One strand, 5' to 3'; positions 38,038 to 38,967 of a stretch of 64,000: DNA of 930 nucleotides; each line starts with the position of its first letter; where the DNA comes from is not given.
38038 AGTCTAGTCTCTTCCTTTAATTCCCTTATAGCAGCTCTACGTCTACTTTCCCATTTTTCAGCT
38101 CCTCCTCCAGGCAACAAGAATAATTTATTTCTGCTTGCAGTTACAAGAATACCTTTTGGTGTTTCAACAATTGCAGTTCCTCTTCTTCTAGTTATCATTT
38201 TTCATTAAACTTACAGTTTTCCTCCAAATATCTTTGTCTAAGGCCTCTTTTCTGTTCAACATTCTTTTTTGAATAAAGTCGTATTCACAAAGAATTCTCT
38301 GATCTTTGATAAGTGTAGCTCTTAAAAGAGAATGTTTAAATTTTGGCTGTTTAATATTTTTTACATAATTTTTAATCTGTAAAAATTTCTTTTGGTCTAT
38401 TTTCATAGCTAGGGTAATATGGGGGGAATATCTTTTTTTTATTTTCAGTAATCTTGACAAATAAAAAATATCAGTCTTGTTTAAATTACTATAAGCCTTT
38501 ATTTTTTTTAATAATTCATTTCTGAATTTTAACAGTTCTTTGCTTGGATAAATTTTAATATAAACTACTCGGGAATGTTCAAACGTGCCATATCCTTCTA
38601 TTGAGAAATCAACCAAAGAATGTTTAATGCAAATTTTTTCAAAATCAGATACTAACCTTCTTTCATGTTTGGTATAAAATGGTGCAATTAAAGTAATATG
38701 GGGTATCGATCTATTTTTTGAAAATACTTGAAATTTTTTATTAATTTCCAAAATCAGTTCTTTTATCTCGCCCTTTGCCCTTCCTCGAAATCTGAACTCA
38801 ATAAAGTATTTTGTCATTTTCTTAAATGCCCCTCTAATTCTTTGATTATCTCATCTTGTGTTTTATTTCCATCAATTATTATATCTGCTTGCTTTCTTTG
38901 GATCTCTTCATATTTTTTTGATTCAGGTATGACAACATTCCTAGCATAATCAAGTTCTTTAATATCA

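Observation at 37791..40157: Mobile-element operon: RHH-like, LemA, NRK-like kinase, 2H phosphoesterase and NUDIX (candidate NAD/ADP-ribose or signalling-nucleotide processing module)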

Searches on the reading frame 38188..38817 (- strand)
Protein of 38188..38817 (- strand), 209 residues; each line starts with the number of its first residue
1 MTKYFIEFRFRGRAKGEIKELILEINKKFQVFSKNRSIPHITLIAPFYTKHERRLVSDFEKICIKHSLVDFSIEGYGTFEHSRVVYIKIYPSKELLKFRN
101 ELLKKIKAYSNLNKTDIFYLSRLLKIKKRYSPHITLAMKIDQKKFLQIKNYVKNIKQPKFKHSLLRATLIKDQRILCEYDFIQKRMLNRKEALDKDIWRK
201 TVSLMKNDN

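Call 3: search_protein_families(library=pfam, proteins=[window:38188-38817:-], max_evalue=0.1)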
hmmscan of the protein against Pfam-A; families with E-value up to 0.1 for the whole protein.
window:38188-38817:- (209 aa): 5 families
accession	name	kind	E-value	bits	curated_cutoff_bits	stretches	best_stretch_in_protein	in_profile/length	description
PF13563.12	2_5_RNA_ligase2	-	7.5e-18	65.5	27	1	35-160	22-136/152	2'-5' RNA ligase superfamily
PF02834.22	LigT_PEase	-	1.2e-08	35.5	23.3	2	124-172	27-79/87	LigT like Phosphoesterase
PF22547.2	2H-SAK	-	8.4e-05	23.3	27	1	31-140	26-120/124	Swiss Army Knife, 2H phosphoesterase domain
PF18362.6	THB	-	0.025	14.6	25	1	57-71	12-26/34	Tri-helix bundle domain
PF22900.2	UCH_UBL1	-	0.068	13.6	24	0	95-129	32-66/87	Ubiquitin carboxyl-terminal hydrolases, Ubiquitin-like 1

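Call 4: search_protein_families(library=ncbifam, proteins=[window:38188-38817:-], max_evalue=0.1)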
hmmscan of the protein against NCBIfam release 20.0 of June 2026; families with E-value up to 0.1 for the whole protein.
window:38188-38817:- (209 aa): 2 families
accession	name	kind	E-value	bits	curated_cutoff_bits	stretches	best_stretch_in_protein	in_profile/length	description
TIGR02258.1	2_5_ligase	equivalog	5.6e-08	32.9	65.7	1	34-161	34-151/180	RNA 2',3'-cyclic phosphodiesterase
NF010223.0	PRK13679.1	equivalog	1.6e-05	24.9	129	1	38-170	32-151/170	hypothetical protein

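Call 16: search_solved_structures(query=window:38188-38817:-, max_evalue=0.01, show_alignments=2)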
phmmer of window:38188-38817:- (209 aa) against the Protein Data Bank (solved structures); distinct sequences matched with E-value up to 0.01: 0.

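Call 19: find_homologous_proteins(query=window:38188-38817:-, max_evalue=0.00001)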
Query window:38188-38817:- (209 aa): 41 proteins with E <= 0.00001 among 193 candidates.
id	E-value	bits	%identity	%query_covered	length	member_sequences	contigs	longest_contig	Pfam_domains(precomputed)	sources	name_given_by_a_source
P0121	1.1e-129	448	100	100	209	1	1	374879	PF02834.23,PF13563.13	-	-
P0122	2.0e-88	313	67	100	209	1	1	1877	PF02834.23,PF13563.13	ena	-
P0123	4.1e-78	280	61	100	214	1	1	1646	PF02834.23,PF13563.13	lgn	-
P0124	9.7e-68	246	56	98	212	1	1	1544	PF02834.23,PF13563.13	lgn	-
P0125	2.9e-61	225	50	97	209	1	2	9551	PF02834.23,PF13563.13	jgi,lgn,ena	jgi:2'-5' RNA ligase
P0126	1.7e-60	222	50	97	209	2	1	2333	PF02834.23,PF13563.13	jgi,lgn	jgi:2'-5' RNA ligase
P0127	4.0e-58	214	47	97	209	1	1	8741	PF02834.23,PF13563.13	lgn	-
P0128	1.1e-56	210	47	99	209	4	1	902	PF02834.23,PF13563.13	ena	-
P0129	2.0e-56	209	50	100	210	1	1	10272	PF13563.13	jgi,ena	-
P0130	2.4e-51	192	48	100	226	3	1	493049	PF13563.13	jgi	jgi:2'-5' RNA ligase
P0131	9.0e-51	191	48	97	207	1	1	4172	PF02834.23,PF13563.13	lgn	-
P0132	1.3e-50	190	46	100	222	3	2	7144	PF13563.13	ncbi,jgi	-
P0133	1.7e-50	190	48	96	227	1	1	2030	PF13563.13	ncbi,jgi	-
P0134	4.7e-50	188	48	99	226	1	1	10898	PF10469.16,PF13563.13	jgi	jgi:2'-5' RNA ligase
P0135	4.7e-49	185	48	100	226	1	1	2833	PF10469.16,PF13563.13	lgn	-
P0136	9.1e-49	184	44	99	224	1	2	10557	PF10469.16,PF13563.13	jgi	-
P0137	1.3e-48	183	47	100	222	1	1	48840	PF13563.13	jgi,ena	-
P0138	8.1e-47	178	49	93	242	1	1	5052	PF13563.13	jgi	jgi:2'-5' RNA ligase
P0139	8.4e-47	178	45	100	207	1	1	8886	PF13563.13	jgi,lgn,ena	-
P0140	1.5e-44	170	44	100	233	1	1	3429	PF13563.13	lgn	-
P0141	3.2e-44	169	42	99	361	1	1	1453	PF13563.13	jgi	jgi:2'-5' RNA ligase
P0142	2.8e-39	153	41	99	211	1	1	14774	PF13563.13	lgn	-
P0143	2.3e-38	150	39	99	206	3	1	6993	PF13563.13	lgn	-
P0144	4.6e-38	149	39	100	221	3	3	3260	PF13563.13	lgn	-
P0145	2.1e-37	147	41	99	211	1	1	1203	PF13563.13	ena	-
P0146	2.6e-37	147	42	100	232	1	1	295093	PF13563.13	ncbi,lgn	ncbi:MAG: 2'-5' RNA ligase family protein [Candidatus Woesearchaeota archaeon]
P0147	3.0e-37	146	41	99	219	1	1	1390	PF02834.23,PF13563.13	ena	-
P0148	5.2e-37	146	42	95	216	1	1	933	PF02834.23,PF13563.13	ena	-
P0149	1.5e-36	144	42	100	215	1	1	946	PF13563.13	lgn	-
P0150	1.1e-35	141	40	99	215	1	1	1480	PF13563.13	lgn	-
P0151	3.2e-35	140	39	99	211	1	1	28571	PF02834.23,PF13563.13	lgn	-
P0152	1.5e-34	138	40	97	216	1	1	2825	PF10469.16,PF02834.23,PF13563.13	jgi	jgi:2'-5' RNA ligase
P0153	1.2e-33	135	37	99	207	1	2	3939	PF13563.13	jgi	-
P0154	1.4e-32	131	39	93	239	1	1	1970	PF13563.13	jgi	jgi:2'-5' RNA ligase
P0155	1.7e-29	121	36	93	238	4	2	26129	PF13563.13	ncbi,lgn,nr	ncbi:MAG: 2'-5' RNA ligase family protein [Methanoregula sp.]|nr:2'-5' RNA ligase family protein [Me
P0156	2.5e-29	121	38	93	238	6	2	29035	PF13563.13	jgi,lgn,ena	-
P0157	6.4e-27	113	38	100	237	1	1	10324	PF13563.13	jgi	jgi:2'-5' RNA ligase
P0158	2.7e-26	111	35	93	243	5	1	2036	PF13563.13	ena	-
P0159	9.1e-26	109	34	93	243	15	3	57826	PF13563.13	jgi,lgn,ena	jgi:2'-5' RNA ligase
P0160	4.4e-25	107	33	93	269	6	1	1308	PF13563.13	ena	-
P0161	1.7e-24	105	33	93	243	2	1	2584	PF13563.13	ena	-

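Call 32: search_protein_families(library=padloc, proteins=[window:38188-38817:-], max_evalue=0.01)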
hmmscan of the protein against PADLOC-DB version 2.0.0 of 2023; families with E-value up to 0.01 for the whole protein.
window:38188-38817:- (209 aa): 0 families

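Call 33: search_protein_families(library=phrogs, proteins=[window:38188-38817:-], max_evalue=0.001)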
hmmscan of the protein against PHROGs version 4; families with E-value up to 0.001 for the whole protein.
window:38188-38817:- (209 aa): 0 families

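Call 48: search_solved_structures(query=A3, max_evalue=1, show_alignments=2)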
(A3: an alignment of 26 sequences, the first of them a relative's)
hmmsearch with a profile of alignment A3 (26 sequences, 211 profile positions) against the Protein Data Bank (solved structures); distinct sequences matched with E-value up to 1: 4.
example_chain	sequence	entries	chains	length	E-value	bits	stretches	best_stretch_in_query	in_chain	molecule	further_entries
2d4g_A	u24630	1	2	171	5.5e-10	42.2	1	41-151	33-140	hypothetical protein BSU11850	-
6hiv_DQ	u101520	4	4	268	0.00098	21.8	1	42-147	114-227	ms64 | AKAP7_NLS domain-containing protein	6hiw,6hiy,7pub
7aor_ar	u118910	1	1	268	0.0072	19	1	61-137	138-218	AKAP7_NLS domain-containing protein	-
5hrh_A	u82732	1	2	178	0.34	13.5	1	62-99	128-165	DNA polymerase beta-like protein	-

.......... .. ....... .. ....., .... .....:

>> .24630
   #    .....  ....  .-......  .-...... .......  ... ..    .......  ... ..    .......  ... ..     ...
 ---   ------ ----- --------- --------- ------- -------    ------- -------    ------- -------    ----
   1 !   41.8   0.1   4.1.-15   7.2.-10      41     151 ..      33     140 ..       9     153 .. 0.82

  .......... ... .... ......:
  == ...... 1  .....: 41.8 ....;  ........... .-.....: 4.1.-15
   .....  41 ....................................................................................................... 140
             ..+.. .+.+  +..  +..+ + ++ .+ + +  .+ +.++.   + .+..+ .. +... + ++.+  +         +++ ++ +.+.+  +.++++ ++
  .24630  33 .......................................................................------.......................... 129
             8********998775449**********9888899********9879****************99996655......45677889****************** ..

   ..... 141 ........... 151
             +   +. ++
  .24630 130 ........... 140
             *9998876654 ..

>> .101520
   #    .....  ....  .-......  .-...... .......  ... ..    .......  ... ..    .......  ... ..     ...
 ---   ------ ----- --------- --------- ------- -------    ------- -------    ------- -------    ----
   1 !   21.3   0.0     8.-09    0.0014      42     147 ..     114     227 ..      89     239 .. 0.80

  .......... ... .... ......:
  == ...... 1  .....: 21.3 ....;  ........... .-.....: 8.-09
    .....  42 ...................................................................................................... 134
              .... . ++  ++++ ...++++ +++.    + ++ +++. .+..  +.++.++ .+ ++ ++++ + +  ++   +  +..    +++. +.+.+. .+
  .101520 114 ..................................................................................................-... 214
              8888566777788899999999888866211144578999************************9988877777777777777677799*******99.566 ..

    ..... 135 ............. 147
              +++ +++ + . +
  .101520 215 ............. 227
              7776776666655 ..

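Call 56: predict_structure(alignment_id=A3)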
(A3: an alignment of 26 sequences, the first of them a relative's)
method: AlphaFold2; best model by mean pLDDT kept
length: 209 residues; sequences in the alignment: 26
mean_pLDDT: 89.1   pTM: 0.84
mean pLDDT of the five models: 89.1, 88.9, 88.6, 87.3, 86.7
residues with pLDDT >= 90: 155; 70-90: 35; 50-70: 14; < 50: 5
segments of 3 or more residues with pLDDT < 50: 123-126
pLDDT, mean of each block of 10 residues (from residue 1): 90 85 92 72 94 98 93 94 94 93 95 76 56 91 96 93 93 96 96 94 79
secondary structure, 60 per line:
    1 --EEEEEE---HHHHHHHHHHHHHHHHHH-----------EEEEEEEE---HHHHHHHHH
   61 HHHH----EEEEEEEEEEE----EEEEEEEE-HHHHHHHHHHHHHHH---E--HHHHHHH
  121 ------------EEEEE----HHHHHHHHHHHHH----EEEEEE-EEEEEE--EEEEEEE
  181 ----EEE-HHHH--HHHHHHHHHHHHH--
elements in order: E3-8 H12-29 E41-48 H52-64 E69-79 E84-91 H93-107 H114-120 E133-137 H142-154 E159-164 E166-171 E174-180 E185-187 H189-192 H195-207

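Call 59: fold_search(model_id=the predicted structure, library=pdb)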
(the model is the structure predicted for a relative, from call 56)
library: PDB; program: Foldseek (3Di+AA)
matches with E <= 10: 250; with E <= 0.001: 37
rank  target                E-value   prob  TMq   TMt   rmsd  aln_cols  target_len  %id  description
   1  2d4g_A                3.1e-08  1.00  0.59  0.72   4.1       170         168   18  Structure of YjcG protein, a putative 2'-5' RNA ligase from Bacillus subtilis (released 2006-10-17)
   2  7pub_DQ               5.1e-06  1.00  0.56  0.47   5.1       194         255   14  Late assembly intermediate of the Trypanosoma brucei mitoribosomal small subunit (released 2022-05-04)
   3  1jh6_A                6.4e-06  1.00  0.58  0.66   6.5       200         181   14  Semi-reduced Cyclic Nucleotide Phosphodiesterase from Arabidopsis thaliana (released 2002-02-06)
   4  5jj2                  1.8e-05  1.00  0.52  0.52   5.9       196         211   18  Crystal structure of the central domain of human AKAP18 gamma/delta in complex with malonate (released 2016-08-03)
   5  5ldq_B                2.3e-05  1.00  0.46  0.55   8.8       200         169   17  Crystal structure of E.coli LigT complexed with NADP+ (released 2017-01-18)
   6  3j4q_A                3.1e-05  1.00  0.54  0.50   7.6       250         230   14  Pseudo-atomic model of the AKAP18-PKA complex in a bent conformation derived from electron microscopy (released 2013-11-13)
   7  5ldo_D                3.3e-05  1.00  0.48  0.58   8.1       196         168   18  Crystal structure of E.coli LigT complexed with 3'-AMP (released 2017-01-18)
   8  5ldm_A                3.5e-05  1.00  0.52  0.61   7.7       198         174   18  Crystal structure of E.coli LigT complexed with 2'-AMP (released 2017-01-18)
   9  1vdx                  4.4e-05  1.00  0.55  0.61   4.7       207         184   16  Crystal Structure of a Pyrococcus horikoshii protein with similarities to 2'5' RNA-ligase (released 2005-04-12)
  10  5ldm_B                4.9e-05  1.00  0.53  0.63   5.3       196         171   18  Crystal structure of E.coli LigT complexed with 2'-AMP (released 2017-01-18)
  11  5h7e                  5.8e-05  1.00  0.53  0.60   4.6       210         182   15  Crystal Structure of native drCPDase (released 2017-09-27)
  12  2vfk                  6.2e-05  1.00  0.50  0.51   5.5       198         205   12  AKAP18 delta central domain - AMP (released 2008-05-06)
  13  6hiw_DQ               7.8e-05  1.00  0.55  0.47   4.9       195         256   15  Cryo-EM structure of the Trypanosoma brucei mitochondrial ribosome - This entry contains the complete small mitoribos (released 2018-09-26)
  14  4qak_B                8.8e-05  1.00  0.50  0.59   7.9       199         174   17  Crystal structure of phosphoesterase (released 2014-10-22)
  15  5ldi_C                9.3e-05  1.00  0.55  0.65   5.0       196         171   17  Crystal structure of E.coli LigT in apo form (released 2017-01-18)
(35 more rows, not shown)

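Call 80: find_related_loci(query=A3, collection=viral_contigs, flank=10000)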
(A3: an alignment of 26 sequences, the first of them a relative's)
Query A3 (209 aa) in viral_contigs; peptide patterns used: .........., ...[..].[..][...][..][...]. (x = any residue, [..] = any of these).
32 stretches matched a pattern, but none encodes a relative of the query by tblastn (E <= 1e-3).

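Call 82: find_encoding_contigs(protein=P0159, flank=6000, max_places=2)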
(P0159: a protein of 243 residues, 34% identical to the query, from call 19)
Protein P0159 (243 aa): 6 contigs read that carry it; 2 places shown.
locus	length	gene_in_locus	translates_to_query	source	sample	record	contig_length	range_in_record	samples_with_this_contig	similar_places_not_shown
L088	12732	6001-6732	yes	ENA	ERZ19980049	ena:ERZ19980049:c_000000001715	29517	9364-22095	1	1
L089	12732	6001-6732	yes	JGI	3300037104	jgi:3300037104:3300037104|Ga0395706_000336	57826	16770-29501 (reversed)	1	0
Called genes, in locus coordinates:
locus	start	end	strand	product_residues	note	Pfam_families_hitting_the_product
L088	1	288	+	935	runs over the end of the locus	PF00005:ABC_tran (faint), PF02463:SMC_N (faint), PF06745:ATPase (faint), PF13175:AAA_15 (faint), PF13191:AAA_16 (faint), PF13304:AAA_21 (faint), PF17760:UvrA_inter, PF17755:UvrA_DNA-bind, +4 more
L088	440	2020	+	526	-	PF01541:GIY-YIG, PF27096:UvrC_M, PF02151:UVR (weak), PF22920:UvrC_RNaseH, PF08459:UvrC_RNaseH_dom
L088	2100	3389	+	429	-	PF02275:CBAH, PF03417:AAT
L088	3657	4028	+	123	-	-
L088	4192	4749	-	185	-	PF06197:DUF998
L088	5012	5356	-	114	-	-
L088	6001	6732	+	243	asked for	PF13563:2_5_RNA_ligase2 (weak)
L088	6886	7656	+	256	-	PF02596:DUF169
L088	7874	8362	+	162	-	PF01625:PMSR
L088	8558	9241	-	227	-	PF09335:VTT_dom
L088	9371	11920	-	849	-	PF00690:Cation_ATPase_N, PF00122:E1-E2_ATPase, PF00702:Hydrolase, PF13246:Cation_ATPase, PF00689:Cation_ATPase_C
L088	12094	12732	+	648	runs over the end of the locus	PF00270:DEAD (faint), PF04851:ResIII, PF13604:AAA_30 (faint), PF17757:UvrB_inter, PF27431:UvrB_3rd, PF00271:Helicase_C, PF12344:UvrB, PF02151:UVR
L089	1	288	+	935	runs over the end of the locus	PF00005:ABC_tran (faint), PF02463:SMC_N (faint), PF06745:ATPase (faint), PF13175:AAA_15 (faint), PF13191:AAA_16 (faint), PF13304:AAA_21 (faint), PF17760:UvrA_inter, PF17755:UvrA_DNA-bind, +4 more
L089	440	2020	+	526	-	PF01541:GIY-YIG, PF27096:UvrC_M, PF02151:UVR (weak), PF22920:UvrC_RNaseH, PF08459:UvrC_RNaseH_dom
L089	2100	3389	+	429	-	PF02275:CBAH, PF03417:AAT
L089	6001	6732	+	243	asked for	PF13563:2_5_RNA_ligase2 (weak)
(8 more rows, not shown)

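Call 83: find_encoding_contigs(protein=P0146, flank=6000, max_places=1)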
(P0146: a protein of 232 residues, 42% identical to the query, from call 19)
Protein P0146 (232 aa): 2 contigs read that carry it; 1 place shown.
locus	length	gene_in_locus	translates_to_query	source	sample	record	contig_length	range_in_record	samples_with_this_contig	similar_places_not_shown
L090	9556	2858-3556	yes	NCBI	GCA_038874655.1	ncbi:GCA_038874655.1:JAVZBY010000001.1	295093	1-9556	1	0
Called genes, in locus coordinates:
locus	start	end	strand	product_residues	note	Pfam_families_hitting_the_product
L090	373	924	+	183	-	PF08279:HTH_11 (weak), PF13412:HTH_24 (faint), PF01909:NTP_transf_2, PF18765:Polbeta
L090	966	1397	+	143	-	-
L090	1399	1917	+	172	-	PF01209:Ubie_methyltran, PF13489:Methyltransf_23, PF13847:Methyltransf_31, PF08241:Methyltransf_11, PF08242:Methyltransf_12, PF13649:Methyltransf_25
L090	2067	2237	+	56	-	-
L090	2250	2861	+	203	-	PF04011:LemA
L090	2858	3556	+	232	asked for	PF13563:2_5_RNA_ligase2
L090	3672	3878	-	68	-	-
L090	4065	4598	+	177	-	PF02224:Cytidylate_kin, PF13189:Cytidylate_kin2, PF13207:AAA_17, PF13238:AAA_18, PF13671:AAA_33 (faint), PF02224:Cytidylate_kin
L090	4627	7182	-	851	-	PF01624:MutS_I, PF05188:MutS_II, PF05192:MutS_III, PF05190:MutS_IV, PF00488:MutS_V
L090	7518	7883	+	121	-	-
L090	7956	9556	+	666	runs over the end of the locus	PF01496:V_ATPase_I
